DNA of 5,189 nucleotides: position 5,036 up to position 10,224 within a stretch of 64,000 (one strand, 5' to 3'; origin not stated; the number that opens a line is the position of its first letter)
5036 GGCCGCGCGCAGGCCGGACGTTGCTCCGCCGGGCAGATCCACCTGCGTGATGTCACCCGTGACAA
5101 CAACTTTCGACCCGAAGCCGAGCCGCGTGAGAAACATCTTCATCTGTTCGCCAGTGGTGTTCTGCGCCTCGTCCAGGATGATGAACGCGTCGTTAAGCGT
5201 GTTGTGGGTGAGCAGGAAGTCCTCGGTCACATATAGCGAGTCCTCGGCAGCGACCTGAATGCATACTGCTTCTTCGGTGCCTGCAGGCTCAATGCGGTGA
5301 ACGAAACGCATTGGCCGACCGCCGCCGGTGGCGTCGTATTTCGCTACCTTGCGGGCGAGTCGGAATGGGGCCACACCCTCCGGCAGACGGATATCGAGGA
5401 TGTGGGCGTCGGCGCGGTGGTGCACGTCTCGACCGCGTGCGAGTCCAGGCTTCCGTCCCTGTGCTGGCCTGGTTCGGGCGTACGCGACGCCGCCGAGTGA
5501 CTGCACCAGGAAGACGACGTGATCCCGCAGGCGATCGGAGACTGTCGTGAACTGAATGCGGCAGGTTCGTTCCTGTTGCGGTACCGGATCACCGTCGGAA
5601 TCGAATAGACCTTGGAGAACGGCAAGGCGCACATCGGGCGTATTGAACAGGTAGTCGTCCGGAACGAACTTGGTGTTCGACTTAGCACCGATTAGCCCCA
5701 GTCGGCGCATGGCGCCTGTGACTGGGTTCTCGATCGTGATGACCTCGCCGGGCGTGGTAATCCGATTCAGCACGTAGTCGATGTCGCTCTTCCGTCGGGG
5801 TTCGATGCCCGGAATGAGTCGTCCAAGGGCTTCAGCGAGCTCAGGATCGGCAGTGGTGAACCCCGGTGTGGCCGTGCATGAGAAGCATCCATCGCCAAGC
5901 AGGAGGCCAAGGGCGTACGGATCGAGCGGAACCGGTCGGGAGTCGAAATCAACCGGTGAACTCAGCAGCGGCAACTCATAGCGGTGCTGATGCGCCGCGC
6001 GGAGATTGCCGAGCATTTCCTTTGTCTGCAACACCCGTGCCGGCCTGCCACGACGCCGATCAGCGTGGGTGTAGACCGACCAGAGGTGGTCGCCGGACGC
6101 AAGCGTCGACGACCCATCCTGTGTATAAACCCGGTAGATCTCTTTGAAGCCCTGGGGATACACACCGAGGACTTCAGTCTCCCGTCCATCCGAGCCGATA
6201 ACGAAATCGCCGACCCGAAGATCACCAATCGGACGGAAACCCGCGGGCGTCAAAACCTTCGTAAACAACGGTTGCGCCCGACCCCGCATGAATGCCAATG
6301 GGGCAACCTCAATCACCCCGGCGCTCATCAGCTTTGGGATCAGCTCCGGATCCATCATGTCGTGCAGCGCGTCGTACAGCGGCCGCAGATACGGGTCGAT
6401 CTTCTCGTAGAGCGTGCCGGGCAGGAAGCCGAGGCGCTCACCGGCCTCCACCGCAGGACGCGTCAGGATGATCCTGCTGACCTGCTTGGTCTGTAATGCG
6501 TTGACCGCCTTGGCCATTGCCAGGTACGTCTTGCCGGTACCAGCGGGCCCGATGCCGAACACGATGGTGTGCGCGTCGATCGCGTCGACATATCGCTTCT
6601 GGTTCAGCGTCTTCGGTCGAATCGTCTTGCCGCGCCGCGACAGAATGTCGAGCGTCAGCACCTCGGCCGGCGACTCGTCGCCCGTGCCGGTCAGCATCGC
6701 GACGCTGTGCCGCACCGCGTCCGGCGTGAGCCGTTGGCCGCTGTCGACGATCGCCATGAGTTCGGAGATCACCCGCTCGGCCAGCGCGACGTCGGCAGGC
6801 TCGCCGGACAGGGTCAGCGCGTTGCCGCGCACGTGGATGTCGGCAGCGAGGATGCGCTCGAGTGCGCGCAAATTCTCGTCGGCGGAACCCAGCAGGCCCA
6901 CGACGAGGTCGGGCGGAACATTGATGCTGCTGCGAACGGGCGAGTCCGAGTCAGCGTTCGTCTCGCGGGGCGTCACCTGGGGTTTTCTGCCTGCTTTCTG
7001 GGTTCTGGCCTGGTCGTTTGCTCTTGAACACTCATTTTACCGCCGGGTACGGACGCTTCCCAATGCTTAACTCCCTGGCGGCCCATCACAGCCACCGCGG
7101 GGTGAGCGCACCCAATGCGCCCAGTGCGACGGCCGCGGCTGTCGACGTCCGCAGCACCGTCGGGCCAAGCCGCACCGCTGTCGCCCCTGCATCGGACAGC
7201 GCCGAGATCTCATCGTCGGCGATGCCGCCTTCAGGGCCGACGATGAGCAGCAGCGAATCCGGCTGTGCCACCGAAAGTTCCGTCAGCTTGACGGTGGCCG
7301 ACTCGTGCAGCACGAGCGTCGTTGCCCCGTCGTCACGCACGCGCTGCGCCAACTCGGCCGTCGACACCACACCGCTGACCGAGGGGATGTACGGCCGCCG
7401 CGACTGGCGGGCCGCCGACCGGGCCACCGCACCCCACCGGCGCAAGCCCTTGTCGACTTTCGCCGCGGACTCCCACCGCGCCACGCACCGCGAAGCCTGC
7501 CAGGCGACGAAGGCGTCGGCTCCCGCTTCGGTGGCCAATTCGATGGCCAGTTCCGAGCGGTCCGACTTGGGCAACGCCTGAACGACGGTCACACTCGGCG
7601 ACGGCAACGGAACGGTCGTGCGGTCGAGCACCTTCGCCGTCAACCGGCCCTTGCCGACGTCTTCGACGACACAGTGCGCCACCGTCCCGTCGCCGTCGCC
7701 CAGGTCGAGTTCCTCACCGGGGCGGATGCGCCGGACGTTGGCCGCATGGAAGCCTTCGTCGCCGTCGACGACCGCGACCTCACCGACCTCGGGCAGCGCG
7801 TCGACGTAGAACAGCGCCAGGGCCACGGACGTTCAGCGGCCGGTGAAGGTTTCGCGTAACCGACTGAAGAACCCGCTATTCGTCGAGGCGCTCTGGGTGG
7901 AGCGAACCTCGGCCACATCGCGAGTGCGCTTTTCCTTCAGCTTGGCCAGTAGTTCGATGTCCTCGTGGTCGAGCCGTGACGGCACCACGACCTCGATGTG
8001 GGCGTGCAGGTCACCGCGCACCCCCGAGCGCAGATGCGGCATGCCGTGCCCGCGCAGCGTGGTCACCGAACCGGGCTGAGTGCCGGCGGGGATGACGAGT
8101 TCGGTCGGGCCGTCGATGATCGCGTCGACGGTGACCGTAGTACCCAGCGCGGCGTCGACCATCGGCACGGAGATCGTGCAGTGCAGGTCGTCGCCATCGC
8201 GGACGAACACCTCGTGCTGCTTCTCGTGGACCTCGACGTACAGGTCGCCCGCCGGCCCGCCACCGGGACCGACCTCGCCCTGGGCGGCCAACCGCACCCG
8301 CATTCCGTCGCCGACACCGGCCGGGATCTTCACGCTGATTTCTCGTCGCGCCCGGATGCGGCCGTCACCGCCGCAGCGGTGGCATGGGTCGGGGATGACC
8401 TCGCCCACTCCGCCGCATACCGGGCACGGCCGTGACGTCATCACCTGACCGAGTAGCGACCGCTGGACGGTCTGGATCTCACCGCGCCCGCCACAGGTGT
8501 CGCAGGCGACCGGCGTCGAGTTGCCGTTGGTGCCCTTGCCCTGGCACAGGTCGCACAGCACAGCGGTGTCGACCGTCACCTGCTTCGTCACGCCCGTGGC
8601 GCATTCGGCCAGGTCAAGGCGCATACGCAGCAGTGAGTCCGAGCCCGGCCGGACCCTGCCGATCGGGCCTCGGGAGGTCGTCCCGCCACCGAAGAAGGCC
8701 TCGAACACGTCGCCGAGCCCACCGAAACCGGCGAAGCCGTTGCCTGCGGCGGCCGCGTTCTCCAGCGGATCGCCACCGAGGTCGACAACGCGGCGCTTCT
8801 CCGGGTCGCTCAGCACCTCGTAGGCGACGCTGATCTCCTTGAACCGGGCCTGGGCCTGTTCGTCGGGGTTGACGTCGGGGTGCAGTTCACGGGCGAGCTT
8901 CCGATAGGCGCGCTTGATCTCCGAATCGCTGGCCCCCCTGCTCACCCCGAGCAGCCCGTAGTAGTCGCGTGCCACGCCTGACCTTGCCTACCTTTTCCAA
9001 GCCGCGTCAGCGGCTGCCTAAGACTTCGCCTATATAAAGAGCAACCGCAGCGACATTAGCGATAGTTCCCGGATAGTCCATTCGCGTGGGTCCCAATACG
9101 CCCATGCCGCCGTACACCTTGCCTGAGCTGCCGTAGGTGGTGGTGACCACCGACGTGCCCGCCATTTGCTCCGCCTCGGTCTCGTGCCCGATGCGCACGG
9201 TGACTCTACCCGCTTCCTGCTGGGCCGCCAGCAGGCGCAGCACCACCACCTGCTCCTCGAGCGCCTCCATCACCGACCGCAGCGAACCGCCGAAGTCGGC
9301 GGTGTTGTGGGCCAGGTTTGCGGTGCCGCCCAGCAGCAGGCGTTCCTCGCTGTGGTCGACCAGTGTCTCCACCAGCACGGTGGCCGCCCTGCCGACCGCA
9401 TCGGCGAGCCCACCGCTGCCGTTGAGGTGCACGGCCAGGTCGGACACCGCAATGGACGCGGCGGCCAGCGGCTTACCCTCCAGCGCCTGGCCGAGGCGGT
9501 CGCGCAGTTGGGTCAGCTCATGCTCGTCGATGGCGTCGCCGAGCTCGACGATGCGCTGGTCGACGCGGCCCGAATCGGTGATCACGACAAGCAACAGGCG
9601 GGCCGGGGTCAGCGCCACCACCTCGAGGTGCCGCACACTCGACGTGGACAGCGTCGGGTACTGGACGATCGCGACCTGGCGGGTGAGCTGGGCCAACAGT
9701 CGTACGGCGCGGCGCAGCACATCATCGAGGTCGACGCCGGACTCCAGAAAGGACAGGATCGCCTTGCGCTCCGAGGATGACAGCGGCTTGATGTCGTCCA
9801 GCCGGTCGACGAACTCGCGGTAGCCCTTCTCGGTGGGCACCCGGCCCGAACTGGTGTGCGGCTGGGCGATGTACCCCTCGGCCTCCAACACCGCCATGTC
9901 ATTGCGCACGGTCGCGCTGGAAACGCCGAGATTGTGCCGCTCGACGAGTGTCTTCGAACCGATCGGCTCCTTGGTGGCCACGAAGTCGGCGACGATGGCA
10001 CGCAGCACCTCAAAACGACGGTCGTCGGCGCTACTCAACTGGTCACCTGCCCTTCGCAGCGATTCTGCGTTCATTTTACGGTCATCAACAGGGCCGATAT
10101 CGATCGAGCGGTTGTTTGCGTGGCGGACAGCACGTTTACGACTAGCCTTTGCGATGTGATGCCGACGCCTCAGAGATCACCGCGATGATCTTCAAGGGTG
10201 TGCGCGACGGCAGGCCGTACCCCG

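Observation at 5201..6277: Class-3-type (Ala-start) intein in PhoH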

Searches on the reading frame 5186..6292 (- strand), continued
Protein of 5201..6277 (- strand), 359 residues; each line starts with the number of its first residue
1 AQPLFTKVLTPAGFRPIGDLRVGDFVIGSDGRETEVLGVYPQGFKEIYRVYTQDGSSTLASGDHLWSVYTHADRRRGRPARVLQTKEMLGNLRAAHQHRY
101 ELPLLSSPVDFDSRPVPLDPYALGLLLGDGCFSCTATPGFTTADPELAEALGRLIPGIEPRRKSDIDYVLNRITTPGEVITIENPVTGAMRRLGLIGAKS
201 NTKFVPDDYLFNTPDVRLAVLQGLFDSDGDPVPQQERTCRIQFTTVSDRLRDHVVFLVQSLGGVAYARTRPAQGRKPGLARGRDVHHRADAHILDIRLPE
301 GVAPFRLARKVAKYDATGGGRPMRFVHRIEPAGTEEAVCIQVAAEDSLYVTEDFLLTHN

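Call 45: fold_search(model_id=the predicted structure, library=pdb)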
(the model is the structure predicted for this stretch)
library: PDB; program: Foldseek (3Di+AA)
matches with E <= 10: 294; with E <= 0.001: 30
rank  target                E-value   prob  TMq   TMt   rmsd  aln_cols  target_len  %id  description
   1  1ef0_A                1.8e-18  1.00  0.69  0.61   5.7       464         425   16  CRYSTAL STRUCTURE OF PI-SCEI MINIPRECURSOR (released 2000-06-07)
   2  7qsu                  1.7e-16  1.00  0.59  0.59   6.4       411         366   16  Crystal structure of homing endonuclease-associated TliVMA intein (C1A, d333-339) (released 2022-03-30)
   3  1lwt_A                8.3e-16  1.00  0.70  0.59   5.7       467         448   16  Crystal structure of the intein homing endonuclease PI-SceI bound to its substrate DNA (Ca2+ free) (released 2002-09-27)
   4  1vde_A                8.3e-16  1.00  0.68  0.59   5.5       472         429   16  PI-SCEI, A HOMING ENDONUCLEASE WITH PROTEIN SPLICING ACTIVITY (released 1998-04-08)
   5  1jva_B                1.3e-15  1.00  0.69  0.60   5.6       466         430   16  CRYSTAL STRUCTURE OF THE VMA1-DERIVED ENDONUCLEASE BEARING THE N AND C EXTEIN PROPEPTIDES (released 2002-08-29)
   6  1vde_B                3.1e-15  1.00  0.63  0.55   9.0       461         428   16  PI-SCEI, A HOMING ENDONUCLEASE WITH PROTEIN SPLICING ACTIVITY (released 1998-04-08)
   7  1dfa                  3.4e-15  1.00  0.63  0.58   7.4       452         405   16  CRYSTAL STRUCTURE OF PI-SCEI IN C2 SPACE GROUP (released 1999-12-08)
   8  1um2_B                4.1e-15  1.00  0.67  0.60   5.6       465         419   16  Crystal Structure of the Vma1-Derived Endonuclease with the Ligated Extein Segment (released 2004-09-22)
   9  1jva_A                4.6e-15  1.00  0.70  0.61   5.1       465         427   15  CRYSTAL STRUCTURE OF THE VMA1-DERIVED ENDONUCLEASE BEARING THE N AND C EXTEIN PROPEPTIDES (released 2002-08-29)
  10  1lws_A                3.8e-14  1.00  0.68  0.60   5.4       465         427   17  Crystal structure of the intein homing endonuclease PI-SceI bound to its recognition sequence (released 2002-09-27)
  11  1um2_A                5.0e-14  1.00  0.68  0.61   5.4       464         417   15  Crystal Structure of the Vma1-Derived Endonuclease with the Ligated Extein Segment (released 2004-09-22)
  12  1ef0_B                5.0e-14  1.00  0.63  0.59   6.3       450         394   15  CRYSTAL STRUCTURE OF PI-SCEI MINIPRECURSOR (released 2000-06-07)
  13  7qss                  7.9e-14  1.00  0.58  0.51   9.7       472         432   15  Crystal structure of homing endonuclease-associated TliVMA intein (C1A) (released 2022-03-30)
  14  7qst                  7.4e-12  1.00  0.55  0.56   8.6       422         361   14  Crystal structure of homing endonuclease-associated PhoVMA intein (C1A) (released 2022-03-30)
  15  1dq3                  7.4e-10  1.00  0.58  0.48   6.4       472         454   14  CRYSTAL STRUCTURE OF AN ARCHAEAL INTEIN-ENCODED HOMING ENDONUCLEASE PI-PFUI (released 2000-07-05)
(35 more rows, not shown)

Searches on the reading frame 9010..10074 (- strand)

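Call 52: search_protein_families(library=pfam, proteins=[window:9010-10074:-], max_evalue=0.00001)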
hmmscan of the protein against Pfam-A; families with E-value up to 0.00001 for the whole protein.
window:9010-10074:- (355 aa): 1 family
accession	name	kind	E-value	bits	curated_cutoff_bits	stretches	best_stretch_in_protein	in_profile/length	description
PF01628.27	HrcA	-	2.8e-57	194.6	22.2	1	117-338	1-215/215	HrcA protein C terminal domain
